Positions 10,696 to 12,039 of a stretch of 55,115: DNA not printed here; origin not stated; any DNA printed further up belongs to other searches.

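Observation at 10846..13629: Secreted Zn-phospholipase-C-like domain fused to an eight-loop FG-GAP propeller and Ig domain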

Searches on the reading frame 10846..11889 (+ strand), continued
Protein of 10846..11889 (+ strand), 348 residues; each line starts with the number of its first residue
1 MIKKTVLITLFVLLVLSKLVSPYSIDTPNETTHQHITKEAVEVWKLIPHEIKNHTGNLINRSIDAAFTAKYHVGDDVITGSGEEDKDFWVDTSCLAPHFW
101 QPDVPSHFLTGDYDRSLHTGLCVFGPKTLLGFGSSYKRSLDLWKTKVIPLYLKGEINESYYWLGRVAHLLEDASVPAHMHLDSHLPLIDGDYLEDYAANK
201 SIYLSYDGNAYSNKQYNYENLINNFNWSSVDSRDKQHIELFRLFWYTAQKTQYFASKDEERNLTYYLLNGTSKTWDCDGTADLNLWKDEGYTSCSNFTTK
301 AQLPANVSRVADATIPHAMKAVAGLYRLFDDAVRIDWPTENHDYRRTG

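Call 56: find_related_loci(query=A3, collection=genome_contigs, flank=6000)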
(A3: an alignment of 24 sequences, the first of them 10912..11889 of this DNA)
Query A3 (326 aa) in genome_contigs; peptide patterns used: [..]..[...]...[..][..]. (x = any residue, [..] = any of these).
82 stretches matched a pattern; 58 encode a relative of the query (tblastn E <= 1e-3); 58 distinct loci.
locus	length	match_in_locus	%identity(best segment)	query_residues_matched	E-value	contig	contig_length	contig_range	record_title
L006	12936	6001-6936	54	10-326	4e-102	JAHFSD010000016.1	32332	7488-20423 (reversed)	MAG: archaeon isolate nzgw59 NODE_981_length_32333_cov_4.174252, whole genome shotgun sequence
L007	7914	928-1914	51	3-326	2e-99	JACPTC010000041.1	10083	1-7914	MAG: Candidatus Woesearchaeota archaeon isolate NC_groundwater_722_Ag_S-0.2um_37_15 S36_SO-2_scaffold_289029, whole geno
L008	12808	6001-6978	49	1-326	5e-95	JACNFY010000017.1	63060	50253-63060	MAG: Nanobdellati archaeon isolate NIOZ-UU113 NIOZ-UU_NODE_407_length_63060_cov_9.59505, whole genome shotgun sequence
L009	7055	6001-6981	50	7-326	3e-92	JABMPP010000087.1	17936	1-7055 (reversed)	MAG: Candidatus Woesearchaeota archaeon isolate bin.305 k141_5089013, whole genome shotgun sequence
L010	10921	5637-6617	48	3-326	3e-92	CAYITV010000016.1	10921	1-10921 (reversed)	MAG TPA_asm: Candidatus Woesearchaeota archaeon isolate ERP119705_co6_1075 genome assembly, contig: NODE_8013_length_109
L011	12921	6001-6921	49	6-326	4e-90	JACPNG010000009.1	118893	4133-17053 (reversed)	MAG: Candidatus Woesearchaeota archaeon isolate NC_groundwater_569_Ag_S-0.1um_31_12 S35_SO-1_scaffold_211110, whole geno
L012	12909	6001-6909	49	8-326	4e-85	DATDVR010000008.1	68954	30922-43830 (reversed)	MAG TPA_asm: Candidatus Nanoarchaeia archaeon isolate SMAG_U8089 k141_1291900, whole genome shotgun sequence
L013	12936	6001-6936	47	1-326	7e-82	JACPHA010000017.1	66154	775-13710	MAG: Candidatus Pacearchaeota archaeon isolate NC_groundwater_402_Ag_B-0.1um_34_21 GD18-4_B1_scaffold_1806735, whole gen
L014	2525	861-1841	47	7-326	5e-84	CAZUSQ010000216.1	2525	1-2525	MAG TPA_asm: uncultured Methanosarcinales archaeon isolate SRP269290_co1_892 genome assembly, contig: NODE_82312_length_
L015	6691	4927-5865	46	1-326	2e-80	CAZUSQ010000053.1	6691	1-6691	MAG TPA_asm: uncultured Methanosarcinales archaeon isolate SRP269290_co1_892 genome assembly, contig: NODE_20050_length_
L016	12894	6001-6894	46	21-326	7e-76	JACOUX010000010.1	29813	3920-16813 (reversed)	MAG: Candidatus Woesearchaeota archaeon isolate NC_groundwater_84_Ag_S-0.1um_40_33 S35_SO-1_scaffold_6418, whole genome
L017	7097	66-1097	43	10-326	2e-73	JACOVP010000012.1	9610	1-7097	MAG: Candidatus Woesearchaeota archaeon isolate NC_groundwater_103_Ag_S-0.1um_41_78 S_p1_S3_170907_scaffold_206572, whol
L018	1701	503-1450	46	1-326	3e-77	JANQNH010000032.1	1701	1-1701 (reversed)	MAG: Candidatus Nanoarchaeia archaeon isolate PL23a_bin.24 k99_1452651, whole genome shotgun sequence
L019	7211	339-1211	45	1-326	2e-70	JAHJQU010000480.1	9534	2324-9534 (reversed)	MAG: Proteobacteria bacterium isolate OS_PC_MetaG.mb.119 OS_PC_MetaG.mb.119_k141_800848, whole genome shotgun sequence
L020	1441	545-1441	46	10-325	8e-72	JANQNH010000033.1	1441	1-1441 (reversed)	MAG: Candidatus Nanoarchaeia archaeon isolate PL23a_bin.24 k99_1452669, whole genome shotgun sequence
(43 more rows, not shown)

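Call 78: search_solved_structures(query=A3, max_evalue=10, show_alignments=1)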
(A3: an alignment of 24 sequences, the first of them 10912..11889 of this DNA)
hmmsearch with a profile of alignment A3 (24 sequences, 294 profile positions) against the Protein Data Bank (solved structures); distinct sequences matched with E-value up to 10: 6.
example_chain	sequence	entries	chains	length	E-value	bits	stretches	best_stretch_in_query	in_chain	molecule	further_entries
8cqm_A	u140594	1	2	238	5.8e-09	38.9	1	33-200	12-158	Phospholipase C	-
2fgn_A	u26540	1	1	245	8.8e-06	28.5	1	35-203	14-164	Phospholipase C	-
1p5x_A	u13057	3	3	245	1.6e-05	27.6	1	35-203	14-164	Phospholipase C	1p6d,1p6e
2huc_A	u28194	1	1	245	1.7e-05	27.5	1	89-203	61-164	Phospholipase C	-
1ah7_A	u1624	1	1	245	1.8e-05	27.4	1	84-203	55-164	PHOSPHOLIPASE C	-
2ffz_A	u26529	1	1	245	1.9e-05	27.4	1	76-203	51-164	Phospholipase C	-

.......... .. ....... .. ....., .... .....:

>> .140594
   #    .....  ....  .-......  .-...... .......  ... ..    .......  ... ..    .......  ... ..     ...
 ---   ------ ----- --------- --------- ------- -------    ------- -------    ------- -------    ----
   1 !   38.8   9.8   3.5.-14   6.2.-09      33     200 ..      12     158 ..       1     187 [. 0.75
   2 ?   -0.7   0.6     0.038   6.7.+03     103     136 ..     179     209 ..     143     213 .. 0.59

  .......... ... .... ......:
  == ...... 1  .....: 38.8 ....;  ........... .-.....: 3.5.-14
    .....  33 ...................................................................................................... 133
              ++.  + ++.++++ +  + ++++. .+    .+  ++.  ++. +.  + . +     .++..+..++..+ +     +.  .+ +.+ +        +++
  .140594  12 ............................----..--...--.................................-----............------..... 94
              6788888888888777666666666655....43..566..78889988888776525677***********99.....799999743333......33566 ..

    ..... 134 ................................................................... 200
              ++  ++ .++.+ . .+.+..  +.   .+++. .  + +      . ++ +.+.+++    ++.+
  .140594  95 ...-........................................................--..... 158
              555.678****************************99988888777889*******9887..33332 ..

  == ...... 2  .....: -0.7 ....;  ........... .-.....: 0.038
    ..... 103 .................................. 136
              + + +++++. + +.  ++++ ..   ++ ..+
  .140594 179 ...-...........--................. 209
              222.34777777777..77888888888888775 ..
